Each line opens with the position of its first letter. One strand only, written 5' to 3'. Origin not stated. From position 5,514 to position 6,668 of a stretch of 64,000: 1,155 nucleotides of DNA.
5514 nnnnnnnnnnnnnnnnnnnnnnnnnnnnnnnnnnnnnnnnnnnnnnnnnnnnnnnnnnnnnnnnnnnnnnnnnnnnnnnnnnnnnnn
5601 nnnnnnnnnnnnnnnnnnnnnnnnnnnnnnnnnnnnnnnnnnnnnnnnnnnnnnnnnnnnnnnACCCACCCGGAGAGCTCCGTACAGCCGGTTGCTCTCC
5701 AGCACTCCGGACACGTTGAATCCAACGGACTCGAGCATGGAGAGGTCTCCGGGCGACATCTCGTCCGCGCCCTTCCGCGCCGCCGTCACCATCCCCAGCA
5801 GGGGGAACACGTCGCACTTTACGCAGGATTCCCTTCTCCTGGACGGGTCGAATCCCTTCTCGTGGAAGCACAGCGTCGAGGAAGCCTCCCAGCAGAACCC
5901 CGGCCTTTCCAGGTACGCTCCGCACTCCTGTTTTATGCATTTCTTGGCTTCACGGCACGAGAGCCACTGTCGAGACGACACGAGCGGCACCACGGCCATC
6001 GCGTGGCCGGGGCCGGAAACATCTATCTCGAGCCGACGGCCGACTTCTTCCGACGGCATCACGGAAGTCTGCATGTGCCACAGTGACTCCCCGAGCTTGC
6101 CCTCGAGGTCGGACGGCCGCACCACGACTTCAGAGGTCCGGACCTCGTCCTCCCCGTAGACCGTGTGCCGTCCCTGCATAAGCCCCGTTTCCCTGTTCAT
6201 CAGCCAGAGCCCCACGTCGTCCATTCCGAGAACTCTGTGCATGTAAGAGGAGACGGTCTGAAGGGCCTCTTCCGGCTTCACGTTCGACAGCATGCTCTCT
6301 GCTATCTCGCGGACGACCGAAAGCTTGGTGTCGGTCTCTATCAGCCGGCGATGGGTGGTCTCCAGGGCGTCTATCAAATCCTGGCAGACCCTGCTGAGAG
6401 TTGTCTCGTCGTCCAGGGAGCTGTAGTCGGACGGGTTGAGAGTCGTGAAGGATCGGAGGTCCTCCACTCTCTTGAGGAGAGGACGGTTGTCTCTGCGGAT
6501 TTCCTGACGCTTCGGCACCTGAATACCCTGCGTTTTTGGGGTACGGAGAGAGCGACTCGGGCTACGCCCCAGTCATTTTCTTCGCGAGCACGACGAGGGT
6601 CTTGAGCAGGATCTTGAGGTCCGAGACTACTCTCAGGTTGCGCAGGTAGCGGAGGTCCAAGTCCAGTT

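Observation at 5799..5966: Cysteine-rich insert (7 Cys in ~50 aa) between the GAF and PAS domains of the soluble histidine kinase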

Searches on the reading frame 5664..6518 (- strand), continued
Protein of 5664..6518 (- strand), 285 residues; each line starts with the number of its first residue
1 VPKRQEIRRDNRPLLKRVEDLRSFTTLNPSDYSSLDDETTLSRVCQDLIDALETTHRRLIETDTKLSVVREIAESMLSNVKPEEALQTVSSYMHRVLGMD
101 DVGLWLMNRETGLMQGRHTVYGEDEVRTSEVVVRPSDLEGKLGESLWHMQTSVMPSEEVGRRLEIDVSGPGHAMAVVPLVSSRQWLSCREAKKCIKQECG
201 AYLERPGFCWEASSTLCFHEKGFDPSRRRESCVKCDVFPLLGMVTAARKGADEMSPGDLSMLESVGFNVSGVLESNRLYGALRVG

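Call 76: list_cluster_members(proteins=[P0098, P0099, P0113, P0083, P0063, P0033, P0038, P0029, P0064, P0005])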
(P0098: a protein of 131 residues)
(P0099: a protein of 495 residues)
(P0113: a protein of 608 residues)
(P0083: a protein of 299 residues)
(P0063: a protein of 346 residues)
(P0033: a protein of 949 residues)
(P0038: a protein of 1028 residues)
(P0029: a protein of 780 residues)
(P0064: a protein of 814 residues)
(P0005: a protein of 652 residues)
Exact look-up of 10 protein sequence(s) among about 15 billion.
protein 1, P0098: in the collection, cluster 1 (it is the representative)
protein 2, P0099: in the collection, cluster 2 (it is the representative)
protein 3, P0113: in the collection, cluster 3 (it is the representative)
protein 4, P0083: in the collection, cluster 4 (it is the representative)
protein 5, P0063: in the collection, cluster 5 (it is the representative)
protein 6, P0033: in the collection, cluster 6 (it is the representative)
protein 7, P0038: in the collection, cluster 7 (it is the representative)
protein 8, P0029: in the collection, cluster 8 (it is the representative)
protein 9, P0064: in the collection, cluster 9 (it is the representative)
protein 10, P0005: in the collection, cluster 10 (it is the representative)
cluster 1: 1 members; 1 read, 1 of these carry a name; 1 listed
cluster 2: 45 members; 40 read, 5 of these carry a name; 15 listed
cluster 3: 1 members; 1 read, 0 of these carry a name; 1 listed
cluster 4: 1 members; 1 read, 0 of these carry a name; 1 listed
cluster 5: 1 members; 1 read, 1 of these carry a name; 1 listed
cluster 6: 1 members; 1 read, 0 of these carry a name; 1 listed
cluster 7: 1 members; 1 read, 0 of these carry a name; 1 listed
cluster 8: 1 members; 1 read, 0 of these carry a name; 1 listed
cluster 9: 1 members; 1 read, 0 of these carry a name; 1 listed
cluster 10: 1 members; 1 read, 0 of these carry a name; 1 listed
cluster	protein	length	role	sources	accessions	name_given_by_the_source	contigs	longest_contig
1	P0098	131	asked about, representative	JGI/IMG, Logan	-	hypothetical protein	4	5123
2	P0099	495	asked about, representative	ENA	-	-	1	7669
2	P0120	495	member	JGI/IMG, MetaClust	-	\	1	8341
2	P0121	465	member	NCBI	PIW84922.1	MAG: hypothetical protein COZ95_07275, partial [Nitrospirae bacterium ...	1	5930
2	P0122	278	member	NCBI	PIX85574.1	MAG: hypothetical protein COZ32_07795, partial [Nitrospirae bacterium ...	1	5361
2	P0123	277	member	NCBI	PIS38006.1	MAG: hypothetical protein COT35_03095, partial [Nitrospirae bacterium ...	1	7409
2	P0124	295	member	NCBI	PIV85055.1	MAG: hypothetical protein COW52_04300, partial [Nitrospirae bacterium ...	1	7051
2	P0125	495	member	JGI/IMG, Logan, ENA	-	-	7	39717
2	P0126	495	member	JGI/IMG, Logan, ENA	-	-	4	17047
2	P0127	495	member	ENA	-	-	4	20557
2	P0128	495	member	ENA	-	-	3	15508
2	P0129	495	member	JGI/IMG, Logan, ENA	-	-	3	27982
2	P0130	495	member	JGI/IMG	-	-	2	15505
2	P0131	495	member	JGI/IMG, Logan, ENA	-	-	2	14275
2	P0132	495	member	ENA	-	-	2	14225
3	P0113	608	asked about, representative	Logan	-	-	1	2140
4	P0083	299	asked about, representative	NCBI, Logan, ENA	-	-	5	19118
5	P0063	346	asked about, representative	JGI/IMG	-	PAS domain S-box-containing protein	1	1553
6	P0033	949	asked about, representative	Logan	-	-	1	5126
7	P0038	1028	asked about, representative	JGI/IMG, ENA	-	-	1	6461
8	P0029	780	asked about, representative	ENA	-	-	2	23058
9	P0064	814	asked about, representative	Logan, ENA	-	-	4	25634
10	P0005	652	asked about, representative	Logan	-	-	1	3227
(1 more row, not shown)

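Call 88: search_protein_families(library=pfam, proteins=[P0093, P0085, P0091, P0004, P0009, P0038, P0033], max_evalue=0.00001)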
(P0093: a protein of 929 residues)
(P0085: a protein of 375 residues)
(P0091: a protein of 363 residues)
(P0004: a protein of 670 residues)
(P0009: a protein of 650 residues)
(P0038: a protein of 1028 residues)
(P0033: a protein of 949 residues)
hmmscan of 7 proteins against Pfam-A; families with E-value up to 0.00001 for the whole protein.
P0093 (929 aa): 5 families
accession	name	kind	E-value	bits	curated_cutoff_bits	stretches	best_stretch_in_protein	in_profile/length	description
PF02906.19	Fe_hyd_lg_C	-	3e-46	158.5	22.1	1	90-316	2-245/245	Iron only hydrogenase large subunit, C-terminal domain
PF02518.31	HATPase_c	-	3.8e-24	85.7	26.4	1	804-912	2-110/111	Histidine kinase-, DNA gyrase B-, and HSP90-like ATPase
PF00512.31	HisKA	-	5e-09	36.5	26.9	1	690-759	3-64/66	His Kinase A (phospho-acceptor) domain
PF04060.18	FeS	-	1.1e-07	31.9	23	1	389-418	4-33/33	Putative Fe-S cluster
PF13237.11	Fer4_10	-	1.3e-06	28.6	25.5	1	12-53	7-52/53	4Fe-4S dicluster domain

P0085 (375 aa): 3 families
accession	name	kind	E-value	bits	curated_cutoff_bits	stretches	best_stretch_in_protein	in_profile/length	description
PF13185.12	GAF_2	-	8.3e-12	45.9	28.6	1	142-331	2-135/136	GAF domain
PF01590.32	GAF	-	1.7e-08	35.5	22.4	1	143-331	1-133/133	GAF domain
PF13492.12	GAF_3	-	1.5e-06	29.1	27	1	280-333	76-129/129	GAF domain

P0091 (363 aa): 0 families

P0004 (670 aa): 5 families
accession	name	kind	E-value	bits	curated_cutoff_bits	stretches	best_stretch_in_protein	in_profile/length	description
PF02518.31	HATPase_c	-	4.2e-25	88.8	26.4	1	545-661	2-110/111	Histidine kinase-, DNA gyrase B-, and HSP90-like ATPase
PF00989.32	PAS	-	1.4e-12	48.1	22.6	1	296-416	2-111/113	PAS fold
PF00512.31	HisKA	-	1.8e-10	41.1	26.9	1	437-495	2-59/66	His Kinase A (phospho-acceptor) domain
PF13426.13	PAS_9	-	3.4e-08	34.1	27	1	308-419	4-102/103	PAS domain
PF08448.16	PAS_4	-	1.6e-07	31.9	23.1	1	301-420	1-107/110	PAS fold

P0009 (650 aa): 5 families
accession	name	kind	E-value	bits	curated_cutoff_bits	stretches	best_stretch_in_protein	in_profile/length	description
PF02518.31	HATPase_c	-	6.6e-28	97.8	26.4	1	526-644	2-110/111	Histidine kinase-, DNA gyrase B-, and HSP90-like ATPase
PF13426.13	PAS_9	-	1.3e-14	54.7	27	1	303-400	4-102/103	PAS domain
PF00989.32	PAS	-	1.8e-14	54.1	22.6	1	292-398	2-112/113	PAS fold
PF00512.31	HisKA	-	8.9e-13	48.5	26.9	1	418-478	2-61/66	His Kinase A (phospho-acceptor) domain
PF08448.16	PAS_4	-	8.4e-08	32.9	23.1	1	297-403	1-109/110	PAS fold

P0038 (1028 aa): 11 families
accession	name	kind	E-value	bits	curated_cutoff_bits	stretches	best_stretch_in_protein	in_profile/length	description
PF02518.31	HATPase_c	-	5.8e-29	101.2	26.4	1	908-1017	2-109/111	Histidine kinase-, DNA gyrase B-, and HSP90-like ATPase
PF13185.12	GAF_2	-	1.3e-16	61.5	28.6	1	519-659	2-135/136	GAF domain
PF00672.30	HAMP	-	1.4e-13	51.3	25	1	193-244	2-53/53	HAMP domain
PF00512.31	HisKA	-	1.1e-11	45.1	26.9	1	801-861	2-62/66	His Kinase A (phospho-acceptor) domain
PF01590.32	GAF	-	1.4e-10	42.2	22.4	1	521-659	2-133/133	GAF domain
PF13426.13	PAS_9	-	2.2e-09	38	27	1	692-784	3-103/103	PAS domain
PF00989.32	PAS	-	2.4e-08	34.4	22.6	1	682-781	3-112/113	PAS fold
PF08448.16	PAS_4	-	7.2e-07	29.9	23.1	0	687-784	2-107/110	PAS fold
PF13492.12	GAF_3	-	1.4e-06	29.2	27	0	536-659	17-127/129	GAF domain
PF21563.3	Mcp40H-20_sensor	-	3.9e-06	27.6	27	0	52-159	3-110/112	Methyl-accepting chemotaxis sensory transducer, class 40H, sensor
PF14501.12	HATPase_c_5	-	6.6e-06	26.4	22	0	909-1000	3-93/102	GHKL domain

P0033 (949 aa): 6 families
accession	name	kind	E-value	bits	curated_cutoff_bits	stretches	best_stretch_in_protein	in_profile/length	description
PF02518.31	HATPase_c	-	4.8e-25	88.6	26.4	1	848-948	2-108/111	Histidine kinase-, DNA gyrase B-, and HSP90-like ATPase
PF00672.30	HAMP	-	2.5e-13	50.5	25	1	182-232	1-51/53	HAMP domain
PF00512.31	HisKA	-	1.5e-10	41.4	26.9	1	744-804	2-62/66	His Kinase A (phospho-acceptor) domain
PF13185.12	GAF_2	-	1.3e-09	38.8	28.6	0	479-610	6-136/136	GAF domain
PF13492.12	GAF_3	-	4e-08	34.2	27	0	479-609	4-127/129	GAF domain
PF01590.32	GAF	-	4.1e-08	34.3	22.4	1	479-609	4-133/133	GAF domain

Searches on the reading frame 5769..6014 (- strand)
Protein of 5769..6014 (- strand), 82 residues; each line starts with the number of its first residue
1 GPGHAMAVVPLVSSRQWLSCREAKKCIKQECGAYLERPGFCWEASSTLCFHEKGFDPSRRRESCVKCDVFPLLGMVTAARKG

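Call 10: find_homologous_proteins(query=A2, max_evalue=10)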
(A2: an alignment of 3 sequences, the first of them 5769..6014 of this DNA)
Query A2 (3 sequences): 26 candidates shared short words with the query, none scored E <= 10.

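Call 23: find_related_loci(query=A2, collection=genome_contigs, flank=8000)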
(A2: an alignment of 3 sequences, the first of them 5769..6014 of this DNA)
Query A2 (82 aa) in genome_contigs; peptide patterns used: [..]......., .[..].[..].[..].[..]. (x = any residue, [..] = any of these).
28 stretches matched a pattern; 3 encode a relative of the query (tblastn E <= 1e-3); 3 distinct loci.
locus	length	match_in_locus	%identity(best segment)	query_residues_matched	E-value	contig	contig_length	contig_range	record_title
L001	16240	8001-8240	79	1-80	4e-43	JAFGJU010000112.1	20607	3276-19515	MAG: Candidatus Eisenbacteria bacterium isolate Zod_Metabat.294 k87_3125769, whole genome shotgun sequence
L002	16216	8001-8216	68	6-77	5e-34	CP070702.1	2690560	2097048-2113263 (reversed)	MAG: Candidatus Eiseniibacteriota bacterium isolate bin56 chromosome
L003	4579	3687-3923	63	3-82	9e-31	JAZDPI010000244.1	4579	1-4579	MAG: Candidatus Eisenbacteria bacterium isolate MEGAHIT-group-0.827 k141_18850910, whole genome shotgun sequence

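Call 46: search_protein_families(library=ncbifam, proteins=[window:5769-6014:-], max_evalue=1)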
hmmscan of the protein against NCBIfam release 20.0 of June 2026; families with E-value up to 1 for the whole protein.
window:5769-6014:- (82 aa): 1 family
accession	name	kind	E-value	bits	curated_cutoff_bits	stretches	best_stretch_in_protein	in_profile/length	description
NF045718.1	two_CW_domain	domain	0.01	16.2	35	1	37-71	41-75/80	two-CW domain-containing protein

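Call 47: search_protein_families(library=pfam, proteins=[window:5769-6014:-], max_evalue=1)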
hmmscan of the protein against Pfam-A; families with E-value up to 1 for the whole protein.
window:5769-6014:- (82 aa): 0 families

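Call 62: predict_structure(alignment_id=A5)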
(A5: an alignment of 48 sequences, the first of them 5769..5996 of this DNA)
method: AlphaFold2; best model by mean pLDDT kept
length: 76 residues; sequences in the alignment: 48
mean_pLDDT: 83.7   pTM: 0.60
mean pLDDT of the five models: 83.7, 82.9, 82.7, 82.6, 78.4
residues with pLDDT >= 90: 8; 70-90: 65; 50-70: 3; < 50: 0
segments of 3 or more residues with pLDDT < 50: none
pLDDT, mean of each block of 10 residues (from residue 1): 83 87 88 75 87 84 83 80
secondary structure, 60 per line:
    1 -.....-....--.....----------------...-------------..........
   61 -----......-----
elements in order: E2-6 H8-11 H14-18 H51-60 E66-71

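Call 65: search_protein_families(library=ncbifam, alignment_id=A5, max_evalue=0.01)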
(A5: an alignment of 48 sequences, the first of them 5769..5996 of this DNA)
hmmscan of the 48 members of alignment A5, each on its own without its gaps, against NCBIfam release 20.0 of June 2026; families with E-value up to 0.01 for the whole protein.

A. member 1, window:5769-5996:- (76 aa): 1 family
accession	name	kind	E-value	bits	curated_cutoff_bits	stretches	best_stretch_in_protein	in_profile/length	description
NF045718.1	two_CW_domain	domain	0.0085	16.5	35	0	31-65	41-75/80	two-CW domain-containing protein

B. families by the number of members that match (of 48 scanned): 1 family
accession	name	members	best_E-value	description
NF045718.1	two_CW_domain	36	1.8e-12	two-CW domain-containing protein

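Call 72: fold_search(model_id=the predicted structure, library=pdb)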
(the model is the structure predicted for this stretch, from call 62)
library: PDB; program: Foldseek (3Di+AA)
matches with E <= 10: 0; with E <= 0.001: 0
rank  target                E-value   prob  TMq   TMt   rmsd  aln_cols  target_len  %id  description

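Call 73: search_solved_structures(query=A5, max_evalue=10, show_alignments=3)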
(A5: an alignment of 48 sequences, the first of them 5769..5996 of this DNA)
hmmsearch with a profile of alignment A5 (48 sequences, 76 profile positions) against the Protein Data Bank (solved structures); distinct sequences matched with E-value up to 10: 0.
